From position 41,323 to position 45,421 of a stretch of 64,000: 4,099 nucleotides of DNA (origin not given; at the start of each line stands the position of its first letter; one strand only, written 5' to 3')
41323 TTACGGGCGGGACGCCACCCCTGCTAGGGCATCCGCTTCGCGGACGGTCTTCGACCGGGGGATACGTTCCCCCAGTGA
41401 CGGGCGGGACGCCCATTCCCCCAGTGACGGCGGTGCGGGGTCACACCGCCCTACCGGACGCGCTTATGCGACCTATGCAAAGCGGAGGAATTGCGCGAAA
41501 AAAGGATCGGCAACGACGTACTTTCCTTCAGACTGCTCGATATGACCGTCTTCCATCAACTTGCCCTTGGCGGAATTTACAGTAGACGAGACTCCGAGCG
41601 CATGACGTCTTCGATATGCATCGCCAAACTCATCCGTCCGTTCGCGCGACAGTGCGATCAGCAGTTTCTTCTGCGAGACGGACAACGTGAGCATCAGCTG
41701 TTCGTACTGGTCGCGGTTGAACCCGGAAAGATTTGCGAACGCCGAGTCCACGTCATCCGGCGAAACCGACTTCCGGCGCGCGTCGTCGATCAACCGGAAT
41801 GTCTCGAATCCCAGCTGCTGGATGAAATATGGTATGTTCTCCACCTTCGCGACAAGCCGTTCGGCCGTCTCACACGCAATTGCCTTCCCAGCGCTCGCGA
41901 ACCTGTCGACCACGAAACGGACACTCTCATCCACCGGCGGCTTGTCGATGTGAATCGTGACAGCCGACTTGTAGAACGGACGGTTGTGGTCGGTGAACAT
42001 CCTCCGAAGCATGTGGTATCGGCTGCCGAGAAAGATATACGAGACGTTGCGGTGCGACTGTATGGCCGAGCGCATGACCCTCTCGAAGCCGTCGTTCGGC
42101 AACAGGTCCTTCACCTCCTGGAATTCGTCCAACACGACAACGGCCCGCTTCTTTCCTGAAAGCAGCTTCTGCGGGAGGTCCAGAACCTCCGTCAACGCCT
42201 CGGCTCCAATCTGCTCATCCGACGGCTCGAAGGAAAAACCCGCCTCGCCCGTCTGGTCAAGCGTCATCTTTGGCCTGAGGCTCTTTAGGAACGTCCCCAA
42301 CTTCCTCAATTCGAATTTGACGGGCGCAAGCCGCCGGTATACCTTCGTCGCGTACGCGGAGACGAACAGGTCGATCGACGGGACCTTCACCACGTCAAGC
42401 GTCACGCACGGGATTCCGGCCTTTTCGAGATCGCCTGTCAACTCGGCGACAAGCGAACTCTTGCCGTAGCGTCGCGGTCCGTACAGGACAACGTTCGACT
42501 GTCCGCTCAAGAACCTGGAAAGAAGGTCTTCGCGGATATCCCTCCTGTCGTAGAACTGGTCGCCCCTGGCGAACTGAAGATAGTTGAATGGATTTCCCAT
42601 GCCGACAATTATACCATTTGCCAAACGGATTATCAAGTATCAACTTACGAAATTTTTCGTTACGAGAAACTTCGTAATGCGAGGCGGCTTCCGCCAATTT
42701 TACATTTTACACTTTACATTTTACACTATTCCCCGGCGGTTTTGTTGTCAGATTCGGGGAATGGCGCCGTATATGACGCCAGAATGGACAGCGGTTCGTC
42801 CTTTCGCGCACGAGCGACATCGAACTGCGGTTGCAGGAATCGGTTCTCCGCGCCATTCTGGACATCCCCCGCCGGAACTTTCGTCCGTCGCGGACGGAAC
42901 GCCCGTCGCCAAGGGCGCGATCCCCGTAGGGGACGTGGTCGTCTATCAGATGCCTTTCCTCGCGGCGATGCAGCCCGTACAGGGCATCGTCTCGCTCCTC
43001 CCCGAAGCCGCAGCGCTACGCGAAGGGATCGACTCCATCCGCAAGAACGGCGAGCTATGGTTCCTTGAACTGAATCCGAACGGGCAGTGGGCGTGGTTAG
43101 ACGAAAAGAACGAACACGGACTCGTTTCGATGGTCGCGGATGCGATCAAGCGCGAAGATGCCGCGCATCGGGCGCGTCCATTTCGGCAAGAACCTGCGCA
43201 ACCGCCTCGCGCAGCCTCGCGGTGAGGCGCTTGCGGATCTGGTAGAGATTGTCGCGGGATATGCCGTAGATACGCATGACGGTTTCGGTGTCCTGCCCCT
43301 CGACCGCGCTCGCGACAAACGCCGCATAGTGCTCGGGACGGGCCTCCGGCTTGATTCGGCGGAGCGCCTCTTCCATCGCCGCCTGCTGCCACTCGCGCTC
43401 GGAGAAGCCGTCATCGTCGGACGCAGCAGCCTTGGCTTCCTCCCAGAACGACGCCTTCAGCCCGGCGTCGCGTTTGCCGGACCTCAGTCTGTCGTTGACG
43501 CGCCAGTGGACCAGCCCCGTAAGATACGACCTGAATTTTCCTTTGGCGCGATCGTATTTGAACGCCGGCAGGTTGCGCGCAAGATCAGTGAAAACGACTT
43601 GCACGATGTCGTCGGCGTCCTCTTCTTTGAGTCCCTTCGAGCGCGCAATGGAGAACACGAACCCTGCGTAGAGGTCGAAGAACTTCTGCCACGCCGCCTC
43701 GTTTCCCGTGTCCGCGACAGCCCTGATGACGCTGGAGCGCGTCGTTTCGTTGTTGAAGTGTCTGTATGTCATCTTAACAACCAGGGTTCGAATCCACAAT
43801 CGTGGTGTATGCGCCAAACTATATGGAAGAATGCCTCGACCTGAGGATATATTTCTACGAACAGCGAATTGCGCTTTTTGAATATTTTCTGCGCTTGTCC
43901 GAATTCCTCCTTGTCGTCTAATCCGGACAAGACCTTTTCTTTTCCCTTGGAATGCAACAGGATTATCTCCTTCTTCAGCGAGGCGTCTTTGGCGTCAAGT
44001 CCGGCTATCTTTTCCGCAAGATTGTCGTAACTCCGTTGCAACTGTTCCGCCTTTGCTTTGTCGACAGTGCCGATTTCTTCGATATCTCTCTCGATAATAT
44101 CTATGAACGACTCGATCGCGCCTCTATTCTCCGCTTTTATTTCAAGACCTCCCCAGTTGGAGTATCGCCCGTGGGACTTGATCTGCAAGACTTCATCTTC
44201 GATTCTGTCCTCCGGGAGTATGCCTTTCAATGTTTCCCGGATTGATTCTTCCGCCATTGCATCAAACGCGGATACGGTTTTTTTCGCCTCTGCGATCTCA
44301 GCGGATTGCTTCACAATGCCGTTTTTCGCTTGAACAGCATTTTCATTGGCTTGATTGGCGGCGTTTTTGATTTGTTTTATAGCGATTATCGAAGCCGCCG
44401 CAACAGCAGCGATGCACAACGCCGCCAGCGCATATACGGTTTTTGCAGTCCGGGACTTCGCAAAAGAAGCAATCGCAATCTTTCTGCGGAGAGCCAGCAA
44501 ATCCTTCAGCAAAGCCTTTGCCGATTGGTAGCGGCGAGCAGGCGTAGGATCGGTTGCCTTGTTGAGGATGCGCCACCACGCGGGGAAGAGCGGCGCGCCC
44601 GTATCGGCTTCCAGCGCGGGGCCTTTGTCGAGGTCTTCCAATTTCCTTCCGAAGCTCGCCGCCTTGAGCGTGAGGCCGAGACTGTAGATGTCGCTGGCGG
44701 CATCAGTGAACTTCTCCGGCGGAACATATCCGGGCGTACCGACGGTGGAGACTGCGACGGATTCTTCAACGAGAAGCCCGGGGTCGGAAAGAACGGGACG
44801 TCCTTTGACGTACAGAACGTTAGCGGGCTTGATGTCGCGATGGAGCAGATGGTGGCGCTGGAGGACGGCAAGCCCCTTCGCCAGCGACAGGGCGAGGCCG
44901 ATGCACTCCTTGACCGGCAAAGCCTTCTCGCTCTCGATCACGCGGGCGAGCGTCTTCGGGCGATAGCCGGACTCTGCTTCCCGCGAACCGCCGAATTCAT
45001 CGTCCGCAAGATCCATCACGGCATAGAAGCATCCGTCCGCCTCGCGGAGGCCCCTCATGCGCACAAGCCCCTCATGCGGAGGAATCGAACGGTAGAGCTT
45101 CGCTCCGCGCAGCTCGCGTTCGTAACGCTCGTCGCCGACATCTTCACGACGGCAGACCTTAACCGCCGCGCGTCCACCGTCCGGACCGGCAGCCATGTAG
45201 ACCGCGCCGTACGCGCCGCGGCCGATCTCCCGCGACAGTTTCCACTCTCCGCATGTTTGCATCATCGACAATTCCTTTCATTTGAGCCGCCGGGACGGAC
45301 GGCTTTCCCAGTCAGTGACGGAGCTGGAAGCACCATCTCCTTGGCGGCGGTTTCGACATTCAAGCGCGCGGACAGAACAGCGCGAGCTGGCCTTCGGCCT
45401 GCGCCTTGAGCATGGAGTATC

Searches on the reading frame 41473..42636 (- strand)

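Call 76: search_protein_families(library=pfam, proteins=[window:41473-42636:-], max_evalue=0.001)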
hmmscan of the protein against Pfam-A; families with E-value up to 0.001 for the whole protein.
window:41473-42636:- (387 aa): 4 families
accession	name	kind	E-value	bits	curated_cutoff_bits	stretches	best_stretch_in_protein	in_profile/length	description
PF13173.12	AAA_14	-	3.7e-09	37.1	27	0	147-213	46-106/129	AAA domain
PF13191.12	AAA_16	-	2.1e-08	35.3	32.6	1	36-177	13-146/167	AAA ATPase domain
PF13401.12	AAA_22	-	5.6e-06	27.1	27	1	45-206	4-124/130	AAA domain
PF01637.24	ATPase_2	-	5e-05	23.7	33.2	1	28-177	1-124/225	ATPase domain predominantly from Archaea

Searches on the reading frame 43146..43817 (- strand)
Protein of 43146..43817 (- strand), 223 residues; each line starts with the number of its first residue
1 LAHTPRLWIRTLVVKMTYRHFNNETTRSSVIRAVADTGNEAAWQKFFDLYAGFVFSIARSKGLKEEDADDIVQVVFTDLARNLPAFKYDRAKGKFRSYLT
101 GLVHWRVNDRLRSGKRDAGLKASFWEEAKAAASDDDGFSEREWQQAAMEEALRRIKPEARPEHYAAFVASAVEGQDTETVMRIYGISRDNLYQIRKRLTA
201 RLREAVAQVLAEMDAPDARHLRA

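Call 76: search_protein_families(library=pfam, proteins=[window:43146-43817:-], max_evalue=0.001)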
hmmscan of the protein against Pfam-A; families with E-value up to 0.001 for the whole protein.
window:43146-43817:- (223 aa): 1 family
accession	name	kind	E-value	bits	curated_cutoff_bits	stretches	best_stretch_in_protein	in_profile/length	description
PF04542.20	Sigma70_r2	-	3.4e-09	36.8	24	1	47-116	2-70/71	Sigma-70 region 2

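Call 83: search_protein_families(library=ncbifam, proteins=[window:43146-43817:-], max_evalue=0.001)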
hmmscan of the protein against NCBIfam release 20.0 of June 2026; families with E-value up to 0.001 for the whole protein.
window:43146-43817:- (223 aa): 19 families
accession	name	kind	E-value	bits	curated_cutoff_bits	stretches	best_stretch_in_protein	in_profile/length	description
TIGR02937.1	sigma70-ECF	superfamily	2.9e-16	59.5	42.9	1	42-205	2-164/165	sigma-70 family RNA polymerase sigma factor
NF010500.0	PRK13919.1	subfamily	1.6e-11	44.7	226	1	31-161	13-142/186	putative RNA polymerase sigma E protein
NF009172.0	PRK12519.1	subfamily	1.9e-11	43.8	222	1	36-155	24-135/194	RNA polymerase sigma factor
TIGR02952.1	Sig70_famx2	equivalog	4.6e-08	33.1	206.45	1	36-203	6-167/170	ECF subfamily RNA polymerase sigma factor, BldN family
NF007228.0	PRK09646.1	subfamily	9.7e-08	31.9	226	1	21-124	11-111/194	ECF RNA polymerase sigma factor SigK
NF008888.0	PRK11922.1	equivalog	2.7e-07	30.5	204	1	20-210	9-200/231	RNA polymerase sigma factor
NF007225.0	PRK09643.1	equivalog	6.2e-07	29.3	190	1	31-217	18-189/204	RNA polymerase sigma factor SigM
TIGR02985.1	Sig70_bacteroi1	subfamily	1.7e-06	28.3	126.4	1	42-189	2-145/162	RNA polymerase sigma-70 factor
TIGR02989.1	Sig-70_gvs1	subfamily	3.1e-06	27.2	124.55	1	45-204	5-156/158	RNA polymerase sigma-70 factor, Rhodopirellula/Verrucomicrobium family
NF009195.0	PRK12543.1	subfamily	5e-06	26.1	197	1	28-109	8-85/192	RNA polymerase sigma factor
NF041236.1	CAS_III-E_sigma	exception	7.3e-06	26.1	100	1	45-206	26-204/206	type III-E CRISPR-associated RpoE-like sigma factor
NF007229.0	PRK09647.1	equivalog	3.4e-05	23.3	265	1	20-212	23-204/220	RNA polymerase sigma factor SigE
TIGR02957.1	SigX4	subfamily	4.9e-05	22.7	323.25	1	51-210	7-160/281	RNA polymerase sigma-70 factor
NF007223.0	PRK09641.1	equivalog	6.5e-05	22.9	209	1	31-126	9-100/187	RNA polymerase sigma factor SigW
NF009189.0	PRK12537.1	equivalog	0.00015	21.3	261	1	31-170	14-149/182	RNA polymerase sigma factor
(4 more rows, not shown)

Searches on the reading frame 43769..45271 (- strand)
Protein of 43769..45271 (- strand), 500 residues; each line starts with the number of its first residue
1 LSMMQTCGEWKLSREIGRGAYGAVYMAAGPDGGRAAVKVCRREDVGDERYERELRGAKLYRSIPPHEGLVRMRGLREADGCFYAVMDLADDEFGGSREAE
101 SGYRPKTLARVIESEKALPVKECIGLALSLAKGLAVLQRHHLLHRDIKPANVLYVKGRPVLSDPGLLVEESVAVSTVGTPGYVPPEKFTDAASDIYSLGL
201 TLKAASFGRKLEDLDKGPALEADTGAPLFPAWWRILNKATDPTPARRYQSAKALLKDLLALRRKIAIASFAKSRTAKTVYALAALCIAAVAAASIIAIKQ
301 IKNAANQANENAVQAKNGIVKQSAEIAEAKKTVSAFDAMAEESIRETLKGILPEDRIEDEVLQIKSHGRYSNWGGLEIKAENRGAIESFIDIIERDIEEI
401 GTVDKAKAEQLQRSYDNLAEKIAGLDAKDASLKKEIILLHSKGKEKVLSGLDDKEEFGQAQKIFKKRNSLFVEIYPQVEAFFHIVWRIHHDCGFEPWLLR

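Call 76: search_protein_families(library=pfam, proteins=[window:43769-45271:-], max_evalue=0.001)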
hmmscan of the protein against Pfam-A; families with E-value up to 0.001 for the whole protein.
window:43769-45271:- (500 aa): 2 families
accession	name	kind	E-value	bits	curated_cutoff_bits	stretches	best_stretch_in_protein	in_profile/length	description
PF00069.31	Pkinase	-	5.2e-24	85.5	31.7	1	11-262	2-247/263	Protein kinase domain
PF07714.23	PK_Tyr_Ser-Thr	-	3.1e-12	46.8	23.1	1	11-202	2-194/258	Protein tyrosine and serine/threonine kinase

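Call 83: search_protein_families(library=ncbifam, proteins=[window:43769-45271:-], max_evalue=0.001)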
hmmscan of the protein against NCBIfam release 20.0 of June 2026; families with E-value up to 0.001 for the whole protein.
window:43769-45271:- (500 aa): 8 families
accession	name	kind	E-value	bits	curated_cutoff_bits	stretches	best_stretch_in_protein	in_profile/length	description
NF033483.0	PknB_PASTA_kin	equivalog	5e-16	58.8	450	1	10-202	9-198/563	Stk1 family PASTA domain-containing Ser/Thr kinase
NF047741.1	antiphage_MADS6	equivalog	4.4e-15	55.2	460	1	106-263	283-462/612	methylation-associated defense system protein kinase MAD6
NF052427.1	StpK7MSMEG_1200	equivalog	1.3e-13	50.3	900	1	6-347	5-361/601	serine/threonine protein kinase StpK7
NF038150.1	lanthi_synth_IV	equivalog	2.7e-13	49.2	650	1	106-303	283-460/851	class IV lanthionine synthetase LanL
NF053615.1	SerThrKinAfsKStmc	equivalog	8.9e-10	37.8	1300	1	14-208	19-209/809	protein serine/threonine kinase AfsK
NF033442.0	BREX_PglW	equivalog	5.6e-07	27.7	990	1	8-155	512-643/1391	BREX system serine/threonine kinase PglW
NF043056.1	T4SS_LegK1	equivalog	1.8e-06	26.8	550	1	104-199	171-277/516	Dot/Icm T4SS effector kinase LegK1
NF009651.0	PRK13184.1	equivalog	0.00023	19.2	839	0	10-154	4-146/932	serine/threonine-protein kinase PknD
